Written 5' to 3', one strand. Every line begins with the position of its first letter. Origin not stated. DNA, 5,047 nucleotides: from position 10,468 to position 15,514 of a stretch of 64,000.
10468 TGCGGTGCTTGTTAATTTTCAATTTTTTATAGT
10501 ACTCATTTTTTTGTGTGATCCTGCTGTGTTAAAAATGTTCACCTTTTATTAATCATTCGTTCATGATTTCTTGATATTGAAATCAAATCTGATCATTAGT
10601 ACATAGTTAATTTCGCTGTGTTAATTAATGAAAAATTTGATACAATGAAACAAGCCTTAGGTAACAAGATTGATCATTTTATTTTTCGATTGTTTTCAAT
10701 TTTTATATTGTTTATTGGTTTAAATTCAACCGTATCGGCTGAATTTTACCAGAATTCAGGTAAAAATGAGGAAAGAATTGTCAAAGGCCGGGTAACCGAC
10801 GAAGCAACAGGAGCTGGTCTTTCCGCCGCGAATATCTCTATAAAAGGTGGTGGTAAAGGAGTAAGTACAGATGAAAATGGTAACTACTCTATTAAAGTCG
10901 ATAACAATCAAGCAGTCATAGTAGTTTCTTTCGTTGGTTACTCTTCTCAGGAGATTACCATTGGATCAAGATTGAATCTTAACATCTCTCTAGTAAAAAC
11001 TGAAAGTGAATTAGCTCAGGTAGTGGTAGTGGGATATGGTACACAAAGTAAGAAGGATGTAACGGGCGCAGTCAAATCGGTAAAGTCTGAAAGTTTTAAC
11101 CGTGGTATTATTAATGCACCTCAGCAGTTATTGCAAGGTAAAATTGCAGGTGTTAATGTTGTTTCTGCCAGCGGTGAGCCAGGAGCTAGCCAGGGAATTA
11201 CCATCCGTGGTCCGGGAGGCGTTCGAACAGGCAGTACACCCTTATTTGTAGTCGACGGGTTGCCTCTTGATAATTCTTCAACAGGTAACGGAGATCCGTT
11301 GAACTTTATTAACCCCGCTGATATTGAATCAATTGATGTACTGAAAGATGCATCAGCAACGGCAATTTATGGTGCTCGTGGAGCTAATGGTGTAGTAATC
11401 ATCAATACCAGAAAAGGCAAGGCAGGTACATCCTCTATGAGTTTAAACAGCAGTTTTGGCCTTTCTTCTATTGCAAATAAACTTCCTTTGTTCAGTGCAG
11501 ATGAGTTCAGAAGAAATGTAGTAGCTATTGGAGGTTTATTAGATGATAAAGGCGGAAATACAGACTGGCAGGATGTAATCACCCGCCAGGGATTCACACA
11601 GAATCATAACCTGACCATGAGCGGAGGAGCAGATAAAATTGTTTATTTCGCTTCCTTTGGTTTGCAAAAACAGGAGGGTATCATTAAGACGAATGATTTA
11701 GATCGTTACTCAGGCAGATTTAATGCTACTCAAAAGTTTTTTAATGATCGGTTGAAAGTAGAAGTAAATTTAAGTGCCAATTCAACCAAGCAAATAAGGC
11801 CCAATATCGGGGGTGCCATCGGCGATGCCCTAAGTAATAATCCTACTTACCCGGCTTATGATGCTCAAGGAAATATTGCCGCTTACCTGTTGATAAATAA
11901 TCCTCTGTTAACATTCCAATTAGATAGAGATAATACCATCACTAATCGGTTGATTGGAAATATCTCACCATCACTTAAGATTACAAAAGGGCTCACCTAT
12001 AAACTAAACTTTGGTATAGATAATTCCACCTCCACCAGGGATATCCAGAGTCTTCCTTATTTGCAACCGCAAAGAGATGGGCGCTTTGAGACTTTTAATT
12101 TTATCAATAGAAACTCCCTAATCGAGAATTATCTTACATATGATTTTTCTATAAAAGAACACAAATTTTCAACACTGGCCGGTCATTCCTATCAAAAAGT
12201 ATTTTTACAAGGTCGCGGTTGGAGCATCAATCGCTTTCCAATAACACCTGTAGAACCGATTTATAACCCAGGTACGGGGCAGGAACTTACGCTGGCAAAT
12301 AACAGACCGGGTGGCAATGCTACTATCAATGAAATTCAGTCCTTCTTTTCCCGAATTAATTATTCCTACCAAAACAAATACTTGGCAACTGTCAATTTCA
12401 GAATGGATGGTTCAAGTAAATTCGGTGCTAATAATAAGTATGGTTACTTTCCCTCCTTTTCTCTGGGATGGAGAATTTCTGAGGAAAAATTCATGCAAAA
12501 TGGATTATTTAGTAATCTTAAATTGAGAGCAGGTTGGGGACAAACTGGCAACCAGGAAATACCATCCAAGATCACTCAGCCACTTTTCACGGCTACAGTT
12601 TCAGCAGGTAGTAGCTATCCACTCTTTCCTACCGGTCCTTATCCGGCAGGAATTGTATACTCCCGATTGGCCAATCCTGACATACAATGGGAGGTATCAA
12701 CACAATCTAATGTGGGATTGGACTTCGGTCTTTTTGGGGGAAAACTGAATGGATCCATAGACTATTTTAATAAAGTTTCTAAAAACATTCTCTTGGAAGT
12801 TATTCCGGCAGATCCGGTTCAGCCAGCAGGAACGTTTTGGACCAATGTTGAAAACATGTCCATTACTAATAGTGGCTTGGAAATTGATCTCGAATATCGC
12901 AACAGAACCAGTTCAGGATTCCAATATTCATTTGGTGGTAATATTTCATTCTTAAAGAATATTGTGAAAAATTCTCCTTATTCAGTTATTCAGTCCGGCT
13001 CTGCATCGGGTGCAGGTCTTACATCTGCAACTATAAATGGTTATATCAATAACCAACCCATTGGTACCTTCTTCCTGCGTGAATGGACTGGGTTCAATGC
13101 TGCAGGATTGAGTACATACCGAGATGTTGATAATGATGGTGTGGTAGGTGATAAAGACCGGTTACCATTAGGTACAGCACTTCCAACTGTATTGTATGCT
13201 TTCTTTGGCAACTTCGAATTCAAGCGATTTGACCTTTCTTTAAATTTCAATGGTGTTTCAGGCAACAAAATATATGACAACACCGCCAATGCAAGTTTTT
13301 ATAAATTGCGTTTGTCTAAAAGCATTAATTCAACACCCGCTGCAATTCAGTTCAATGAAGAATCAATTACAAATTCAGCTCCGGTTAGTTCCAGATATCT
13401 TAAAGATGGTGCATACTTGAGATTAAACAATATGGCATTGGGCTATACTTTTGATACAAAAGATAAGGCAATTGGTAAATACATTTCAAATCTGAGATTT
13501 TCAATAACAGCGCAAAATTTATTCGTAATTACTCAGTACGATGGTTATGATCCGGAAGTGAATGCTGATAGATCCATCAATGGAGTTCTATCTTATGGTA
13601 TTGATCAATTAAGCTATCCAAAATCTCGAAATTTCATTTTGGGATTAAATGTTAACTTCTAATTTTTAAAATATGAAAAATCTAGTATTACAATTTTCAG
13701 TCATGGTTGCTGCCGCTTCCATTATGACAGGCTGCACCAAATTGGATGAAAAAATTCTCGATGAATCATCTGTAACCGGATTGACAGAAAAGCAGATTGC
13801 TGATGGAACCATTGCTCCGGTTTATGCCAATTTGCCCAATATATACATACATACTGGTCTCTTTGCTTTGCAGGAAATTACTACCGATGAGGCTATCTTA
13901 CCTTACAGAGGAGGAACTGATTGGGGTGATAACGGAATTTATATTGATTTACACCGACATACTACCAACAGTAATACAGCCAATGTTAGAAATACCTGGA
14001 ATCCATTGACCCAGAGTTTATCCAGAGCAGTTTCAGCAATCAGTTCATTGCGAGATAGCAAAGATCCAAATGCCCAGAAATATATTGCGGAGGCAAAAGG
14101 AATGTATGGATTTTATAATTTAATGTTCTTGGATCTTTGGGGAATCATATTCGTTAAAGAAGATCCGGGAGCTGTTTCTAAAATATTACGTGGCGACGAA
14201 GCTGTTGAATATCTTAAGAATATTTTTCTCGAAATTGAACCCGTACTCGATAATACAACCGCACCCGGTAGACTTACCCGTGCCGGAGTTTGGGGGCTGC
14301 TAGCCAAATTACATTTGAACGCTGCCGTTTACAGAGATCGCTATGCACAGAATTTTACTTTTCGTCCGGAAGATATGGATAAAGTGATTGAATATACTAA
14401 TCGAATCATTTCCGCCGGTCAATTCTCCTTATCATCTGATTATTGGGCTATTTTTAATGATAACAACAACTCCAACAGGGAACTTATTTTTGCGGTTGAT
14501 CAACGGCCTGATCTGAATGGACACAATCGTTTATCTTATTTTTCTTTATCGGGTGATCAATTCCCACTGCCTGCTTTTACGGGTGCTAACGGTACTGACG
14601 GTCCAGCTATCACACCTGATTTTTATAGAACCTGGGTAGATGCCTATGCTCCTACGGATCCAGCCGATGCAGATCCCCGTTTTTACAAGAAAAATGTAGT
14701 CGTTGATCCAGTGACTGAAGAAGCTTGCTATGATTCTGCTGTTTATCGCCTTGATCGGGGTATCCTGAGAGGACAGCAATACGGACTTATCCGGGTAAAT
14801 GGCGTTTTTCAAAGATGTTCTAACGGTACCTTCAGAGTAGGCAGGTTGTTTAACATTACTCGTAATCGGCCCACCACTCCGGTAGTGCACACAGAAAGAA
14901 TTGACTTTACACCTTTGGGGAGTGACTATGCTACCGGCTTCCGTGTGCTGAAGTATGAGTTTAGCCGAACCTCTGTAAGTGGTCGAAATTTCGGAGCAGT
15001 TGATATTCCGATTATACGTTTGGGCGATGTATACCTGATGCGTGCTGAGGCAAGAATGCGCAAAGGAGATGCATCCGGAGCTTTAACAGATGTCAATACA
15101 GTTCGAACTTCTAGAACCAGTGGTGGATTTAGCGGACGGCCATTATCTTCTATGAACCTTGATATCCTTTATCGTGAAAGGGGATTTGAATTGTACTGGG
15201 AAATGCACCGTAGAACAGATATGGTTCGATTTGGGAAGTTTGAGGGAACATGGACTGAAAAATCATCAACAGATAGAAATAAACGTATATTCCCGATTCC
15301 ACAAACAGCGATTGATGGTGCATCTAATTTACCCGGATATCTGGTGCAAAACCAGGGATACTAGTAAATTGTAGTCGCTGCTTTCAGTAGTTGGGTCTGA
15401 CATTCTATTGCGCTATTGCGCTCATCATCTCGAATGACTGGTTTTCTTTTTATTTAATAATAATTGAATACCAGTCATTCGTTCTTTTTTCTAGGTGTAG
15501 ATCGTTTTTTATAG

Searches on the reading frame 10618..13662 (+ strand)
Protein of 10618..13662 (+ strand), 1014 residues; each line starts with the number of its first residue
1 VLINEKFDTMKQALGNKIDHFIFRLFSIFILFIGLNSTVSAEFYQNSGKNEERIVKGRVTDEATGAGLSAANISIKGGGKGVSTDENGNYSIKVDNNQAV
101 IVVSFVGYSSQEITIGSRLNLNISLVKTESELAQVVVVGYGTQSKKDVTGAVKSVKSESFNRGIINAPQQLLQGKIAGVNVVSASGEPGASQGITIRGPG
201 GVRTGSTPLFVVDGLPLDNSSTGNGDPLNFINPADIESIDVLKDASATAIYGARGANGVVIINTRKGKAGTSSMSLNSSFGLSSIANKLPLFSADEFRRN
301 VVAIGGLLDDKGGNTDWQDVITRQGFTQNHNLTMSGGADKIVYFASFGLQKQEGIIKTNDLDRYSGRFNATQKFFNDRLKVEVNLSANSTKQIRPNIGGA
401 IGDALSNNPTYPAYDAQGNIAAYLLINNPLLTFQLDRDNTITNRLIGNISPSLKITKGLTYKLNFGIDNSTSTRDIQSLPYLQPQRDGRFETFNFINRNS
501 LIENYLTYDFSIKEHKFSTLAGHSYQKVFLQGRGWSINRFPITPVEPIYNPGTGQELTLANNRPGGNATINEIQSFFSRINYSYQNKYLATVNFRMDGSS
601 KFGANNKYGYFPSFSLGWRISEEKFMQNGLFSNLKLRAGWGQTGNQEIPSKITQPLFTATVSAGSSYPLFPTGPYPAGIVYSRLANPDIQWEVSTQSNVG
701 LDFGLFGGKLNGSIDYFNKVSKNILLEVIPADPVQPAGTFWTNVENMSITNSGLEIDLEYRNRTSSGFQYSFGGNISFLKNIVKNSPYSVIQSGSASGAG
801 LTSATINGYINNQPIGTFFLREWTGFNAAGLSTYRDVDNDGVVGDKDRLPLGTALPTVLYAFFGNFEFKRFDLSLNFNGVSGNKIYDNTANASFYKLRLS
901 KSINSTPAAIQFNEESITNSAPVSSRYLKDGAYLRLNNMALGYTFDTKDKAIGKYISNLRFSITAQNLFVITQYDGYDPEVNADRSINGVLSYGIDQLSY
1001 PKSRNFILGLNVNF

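Call 7: search_protein_families(library=pfam, proteins=[window:10618-13662:+], max_evalue=0.01)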
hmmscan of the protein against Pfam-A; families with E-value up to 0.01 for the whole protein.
window:10618-13662:+ (1014 aa): 3 families
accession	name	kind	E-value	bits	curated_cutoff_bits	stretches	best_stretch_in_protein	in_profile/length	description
PF07715.20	Plug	-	1.4e-20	74.3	23.9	1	145-259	2-107/107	TonB-dependent Receptor Plug Domain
PF13715.12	CarbopepD_reg_2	-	2.1e-18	66.6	32.2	1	55-137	1-88/88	CarboxypepD_reg-like domain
PF13620.12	CarboxypepD_reg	-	6.1e-11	43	32.3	1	55-125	2-81/82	Carboxypeptidase regulatory-like domain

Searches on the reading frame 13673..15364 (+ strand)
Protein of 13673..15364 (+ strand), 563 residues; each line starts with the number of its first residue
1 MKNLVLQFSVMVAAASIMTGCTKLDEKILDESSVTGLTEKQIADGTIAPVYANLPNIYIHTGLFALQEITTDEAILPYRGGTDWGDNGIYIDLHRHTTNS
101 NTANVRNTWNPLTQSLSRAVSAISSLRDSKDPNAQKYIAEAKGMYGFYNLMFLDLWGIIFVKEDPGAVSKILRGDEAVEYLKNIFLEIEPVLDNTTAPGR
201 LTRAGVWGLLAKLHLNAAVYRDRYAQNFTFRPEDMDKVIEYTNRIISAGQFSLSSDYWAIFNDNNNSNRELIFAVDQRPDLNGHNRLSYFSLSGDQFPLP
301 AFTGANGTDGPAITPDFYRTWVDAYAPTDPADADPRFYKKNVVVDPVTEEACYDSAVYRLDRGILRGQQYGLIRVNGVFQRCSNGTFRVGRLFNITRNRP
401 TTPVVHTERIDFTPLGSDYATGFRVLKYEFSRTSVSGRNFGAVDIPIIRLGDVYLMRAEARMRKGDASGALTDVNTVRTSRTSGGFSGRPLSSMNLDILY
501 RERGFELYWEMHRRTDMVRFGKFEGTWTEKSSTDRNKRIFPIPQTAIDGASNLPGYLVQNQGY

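Call 7: search_protein_families(library=pfam, proteins=[window:13673-15364:+], max_evalue=0.01)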
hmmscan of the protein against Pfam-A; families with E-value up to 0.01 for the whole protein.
window:13673-15364:+ (563 aa): 1 family
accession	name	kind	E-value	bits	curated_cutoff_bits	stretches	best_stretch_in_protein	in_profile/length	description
PF07980.17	SusD_RagB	-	8.4e-23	81.9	23.1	1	420-563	130-297/297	SusD family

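Call 44: find_homologous_proteins(query=window:13673-15364:+, max_evalue=1e-30)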
Query window:13673-15364:+ (563 aa): 3375 proteins with E <= 1e-30 among 8000 candidates; the best 120 are listed.
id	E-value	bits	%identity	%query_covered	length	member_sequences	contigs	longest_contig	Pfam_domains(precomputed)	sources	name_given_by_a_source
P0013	0.0e+0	1178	88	100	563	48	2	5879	PF07980.18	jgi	jgi:hypothetical protein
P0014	0.0e+0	1174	88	100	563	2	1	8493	PF07980.18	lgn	-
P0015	0.0e+0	1161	88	100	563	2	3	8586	PF07980.18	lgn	-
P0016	0.0e+0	1139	85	100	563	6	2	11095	PF07980.18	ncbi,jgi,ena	jgi:hypothetical protein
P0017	0.0e+0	1135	85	100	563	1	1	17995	PF07980.18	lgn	-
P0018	0.0e+0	1105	82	100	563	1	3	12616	PF07980.18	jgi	jgi:hypothetical protein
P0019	0.0e+0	1105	84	100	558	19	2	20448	PF07980.18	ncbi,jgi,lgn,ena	jgi:hypothetical protein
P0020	0.0e+0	1104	82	100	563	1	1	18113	PF07980.18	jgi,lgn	-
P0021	0.0e+0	1104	82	100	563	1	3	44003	PF07980.18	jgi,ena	jgi:hypothetical protein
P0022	0.0e+0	1101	82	100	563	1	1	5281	PF07980.18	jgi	jgi:hypothetical protein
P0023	0.0e+0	1099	82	100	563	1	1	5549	PF07980.18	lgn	-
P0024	0.0e+0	1098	83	100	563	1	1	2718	PF07980.18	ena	-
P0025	0.0e+0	1098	82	100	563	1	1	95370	PF07980.18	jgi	jgi:starch-binding outer membrane protein, SusD/RagB family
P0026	0.0e+0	1098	82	100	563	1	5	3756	PF07980.18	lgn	-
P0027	0.0e+0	1096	82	99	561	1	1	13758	PF07980.18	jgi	jgi:starch-binding outer membrane protein, SusD/RagB family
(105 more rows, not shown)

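Call 45: find_encoding_contigs(protein=P0017, flank=10000, max_places=2)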
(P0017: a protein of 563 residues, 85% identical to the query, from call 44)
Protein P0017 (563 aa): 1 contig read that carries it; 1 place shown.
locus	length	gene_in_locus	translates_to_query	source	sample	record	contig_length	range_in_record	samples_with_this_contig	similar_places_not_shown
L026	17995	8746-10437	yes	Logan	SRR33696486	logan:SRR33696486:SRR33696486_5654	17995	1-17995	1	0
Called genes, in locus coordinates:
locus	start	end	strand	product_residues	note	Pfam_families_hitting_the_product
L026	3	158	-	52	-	?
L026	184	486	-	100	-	PF00829:Ribosomal_L21p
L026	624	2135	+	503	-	PF03321:GH3, PF23571:GH3_M, PF23572:GH3_C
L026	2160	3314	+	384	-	PF02670:DXP_reductoisom, PF08436:DXP_redisom_C, PF13288:DXPR_C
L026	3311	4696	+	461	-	PF02163:Peptidase_M50, PF00595:PDZ (faint), PF13180:PDZ_2 (weak), PF17820:PDZ_6 (weak)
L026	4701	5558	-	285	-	-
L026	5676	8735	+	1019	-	PF13620:CarboxypepD_reg, PF13715:CarbopepD_reg_2, PF07715:Plug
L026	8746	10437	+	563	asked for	PF07980:SusD_RagB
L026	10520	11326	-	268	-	-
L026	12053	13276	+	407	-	PF03033:Glyco_transf_28, PF00201:UDPGT (weak), PF06722:EryCIII-like_C (weak)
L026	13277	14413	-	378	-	PF01120:Alpha_L_fucos, PF14871:GHL6 (weak)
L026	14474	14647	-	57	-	-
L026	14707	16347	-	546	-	PF22422:MGH1-like_GH, PF03633:Glyco_hydro_65C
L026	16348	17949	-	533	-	PF07364:DUF1485, PF07171:MlrC_C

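Call 46: find_encoding_contigs(protein=P0015, flank=10000, max_places=3)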
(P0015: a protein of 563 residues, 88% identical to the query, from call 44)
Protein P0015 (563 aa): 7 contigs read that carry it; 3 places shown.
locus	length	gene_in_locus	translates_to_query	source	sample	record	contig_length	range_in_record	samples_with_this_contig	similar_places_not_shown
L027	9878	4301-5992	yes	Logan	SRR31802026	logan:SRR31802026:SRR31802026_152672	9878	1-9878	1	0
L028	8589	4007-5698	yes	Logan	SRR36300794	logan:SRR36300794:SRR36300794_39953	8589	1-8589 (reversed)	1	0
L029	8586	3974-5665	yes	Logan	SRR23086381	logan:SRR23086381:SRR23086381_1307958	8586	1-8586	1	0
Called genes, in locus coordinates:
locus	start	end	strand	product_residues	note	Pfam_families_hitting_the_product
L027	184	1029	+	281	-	PF17293:Arm-DNA-bind_5, PF13102:Phage_int_SAM_5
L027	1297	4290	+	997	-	PF13620:CarboxypepD_reg, PF13715:CarbopepD_reg_2, PF07715:Plug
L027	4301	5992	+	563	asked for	PF07980:SusD_RagB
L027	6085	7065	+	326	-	PF00149:Metallophos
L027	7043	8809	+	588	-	PF13653:GDPD_2 (faint), PF00245:Alk_phosphatase, PF01676:Metalloenzyme (weak), PF00245:Alk_phosphatase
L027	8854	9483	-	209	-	PF00160:Pro_isomerase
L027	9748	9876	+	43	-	?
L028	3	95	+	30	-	?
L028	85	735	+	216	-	PF13102:Phage_int_SAM_5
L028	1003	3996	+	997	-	PF13620:CarboxypepD_reg, PF13715:CarbopepD_reg_2, PF07715:Plug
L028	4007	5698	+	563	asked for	PF07980:SusD_RagB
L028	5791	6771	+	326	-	PF00149:Metallophos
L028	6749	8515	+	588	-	PF13653:GDPD_2 (faint), PF00245:Alk_phosphatase, PF01676:Metalloenzyme (weak), PF00245:Alk_phosphatase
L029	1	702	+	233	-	?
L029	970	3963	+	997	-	PF13620:CarboxypepD_reg, PF13715:CarbopepD_reg_2, PF07715:Plug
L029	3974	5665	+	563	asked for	PF07980:SusD_RagB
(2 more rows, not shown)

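Call 47: find_encoding_contigs(protein=P0019, flank=10000, max_places=2)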
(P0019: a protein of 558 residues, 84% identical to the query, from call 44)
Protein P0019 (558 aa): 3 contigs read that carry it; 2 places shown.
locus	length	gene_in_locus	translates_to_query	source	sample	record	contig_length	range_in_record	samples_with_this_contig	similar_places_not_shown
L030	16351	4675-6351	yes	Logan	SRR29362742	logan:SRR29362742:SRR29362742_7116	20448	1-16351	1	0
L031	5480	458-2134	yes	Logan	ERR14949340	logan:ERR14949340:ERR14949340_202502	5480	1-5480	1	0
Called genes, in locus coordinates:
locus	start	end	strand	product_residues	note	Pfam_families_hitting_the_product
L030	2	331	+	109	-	?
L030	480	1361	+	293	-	PF09834:DUF2061, PF01583:APS_kinase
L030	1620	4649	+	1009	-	PF13620:CarboxypepD_reg, PF13715:CarbopepD_reg_2, PF07715:Plug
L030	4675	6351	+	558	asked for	PF07980:SusD_RagB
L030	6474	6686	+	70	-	-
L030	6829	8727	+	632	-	PF07470:Glyco_hydro_88, PF14258:DUF4350 (weak)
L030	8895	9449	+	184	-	PF04542:Sigma70_r2, PF07638:Sigma70_ECF (weak), PF08281:Sigma70_r4_2, PF04545:Sigma70_r4, PF00196:GerE (weak)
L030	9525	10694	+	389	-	PF16220:DUF4880 (weak), PF04773:FecR, PF16344:FecR_C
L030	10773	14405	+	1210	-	PF07660:STN (weak), PF13620:CarboxypepD_reg, PF13715:CarbopepD_reg_2, PF07715:Plug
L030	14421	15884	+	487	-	PF14322:SusD-like_3, PF07980:SusD_RagB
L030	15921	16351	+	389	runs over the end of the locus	PF00085:Thioredoxin (faint), PF13098:Thioredoxin_2 (faint), PF08534:Redoxin, PF00578:AhpC-TSA, PF13905:Thioredoxin_8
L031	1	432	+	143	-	?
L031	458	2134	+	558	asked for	PF07980:SusD_RagB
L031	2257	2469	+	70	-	-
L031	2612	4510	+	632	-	PF07470:Glyco_hydro_88, PF14258:DUF4350 (weak)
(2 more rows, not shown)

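Call 52: find_encoding_contigs(protein=P0014, flank=10000, max_places=2)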
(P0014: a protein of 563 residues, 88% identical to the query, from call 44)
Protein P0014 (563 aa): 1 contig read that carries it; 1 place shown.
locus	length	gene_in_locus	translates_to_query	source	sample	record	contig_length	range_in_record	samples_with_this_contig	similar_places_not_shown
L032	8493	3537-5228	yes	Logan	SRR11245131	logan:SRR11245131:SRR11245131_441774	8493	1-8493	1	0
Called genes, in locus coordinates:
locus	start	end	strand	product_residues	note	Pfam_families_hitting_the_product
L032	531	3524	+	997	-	PF13620:CarboxypepD_reg, PF13715:CarbopepD_reg_2, PF07715:Plug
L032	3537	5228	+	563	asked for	PF07980:SusD_RagB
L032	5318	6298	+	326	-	PF00149:Metallophos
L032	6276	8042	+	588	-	PF13653:GDPD_2 (faint), PF00245:Alk_phosphatase, PF01676:Metalloenzyme, PF00245:Alk_phosphatase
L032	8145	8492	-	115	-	?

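Call 53: find_encoding_contigs(protein=P0016, flank=10000, max_places=2)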
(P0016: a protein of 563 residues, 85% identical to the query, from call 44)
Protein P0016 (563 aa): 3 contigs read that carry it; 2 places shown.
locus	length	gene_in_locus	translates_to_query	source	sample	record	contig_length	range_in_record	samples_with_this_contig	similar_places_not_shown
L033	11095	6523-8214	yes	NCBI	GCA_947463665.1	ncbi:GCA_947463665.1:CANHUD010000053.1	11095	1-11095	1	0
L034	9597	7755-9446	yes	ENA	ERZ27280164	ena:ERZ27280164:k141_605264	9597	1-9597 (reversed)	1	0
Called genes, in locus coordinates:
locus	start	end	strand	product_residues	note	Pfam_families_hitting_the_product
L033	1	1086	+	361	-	?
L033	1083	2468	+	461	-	PF02163:Peptidase_M50, PF00595:PDZ (faint), PF13180:PDZ_2 (weak), PF17820:PDZ_6 (weak)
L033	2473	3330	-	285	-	-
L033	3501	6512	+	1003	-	PF13620:CarboxypepD_reg, PF13715:CarbopepD_reg_2, PF07715:Plug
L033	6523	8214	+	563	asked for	PF07980:SusD_RagB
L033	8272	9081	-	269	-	-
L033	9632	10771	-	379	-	PF01120:Alpha_L_fucos, PF14871:GHL6 (weak)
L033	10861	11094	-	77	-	?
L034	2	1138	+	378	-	?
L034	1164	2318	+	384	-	PF02670:DXP_reductoisom, PF08436:DXP_redisom_C, PF13288:DXPR_C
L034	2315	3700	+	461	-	PF02163:Peptidase_M50, PF00595:PDZ (faint), PF13180:PDZ_2 (weak), PF17820:PDZ_6 (weak)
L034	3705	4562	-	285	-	-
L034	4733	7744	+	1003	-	PF13620:CarboxypepD_reg, PF13715:CarbopepD_reg_2, PF07715:Plug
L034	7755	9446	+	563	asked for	PF07980:SusD_RagB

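Call 54: find_encoding_contigs(protein=P0013, flank=10000, max_places=2)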
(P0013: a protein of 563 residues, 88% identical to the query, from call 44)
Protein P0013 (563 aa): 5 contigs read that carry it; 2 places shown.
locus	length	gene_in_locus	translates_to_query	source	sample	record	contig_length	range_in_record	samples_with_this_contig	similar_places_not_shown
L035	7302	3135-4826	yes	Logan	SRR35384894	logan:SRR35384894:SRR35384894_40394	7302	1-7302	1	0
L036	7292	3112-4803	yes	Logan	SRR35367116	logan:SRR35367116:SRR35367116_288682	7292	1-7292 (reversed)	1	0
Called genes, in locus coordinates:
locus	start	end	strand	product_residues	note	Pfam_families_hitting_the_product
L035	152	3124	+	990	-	PF13620:CarboxypepD_reg, PF13715:CarbopepD_reg_2, PF07715:Plug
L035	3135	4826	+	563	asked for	PF07980:SusD_RagB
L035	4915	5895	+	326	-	PF00149:Metallophos, PF09423:PhoD (faint)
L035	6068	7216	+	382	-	PF07995:GSDH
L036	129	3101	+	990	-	PF13620:CarboxypepD_reg, PF13715:CarbopepD_reg_2, PF07715:Plug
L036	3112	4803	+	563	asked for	PF07980:SusD_RagB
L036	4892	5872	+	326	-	PF00149:Metallophos, PF09423:PhoD (faint)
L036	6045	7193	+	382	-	PF07995:GSDH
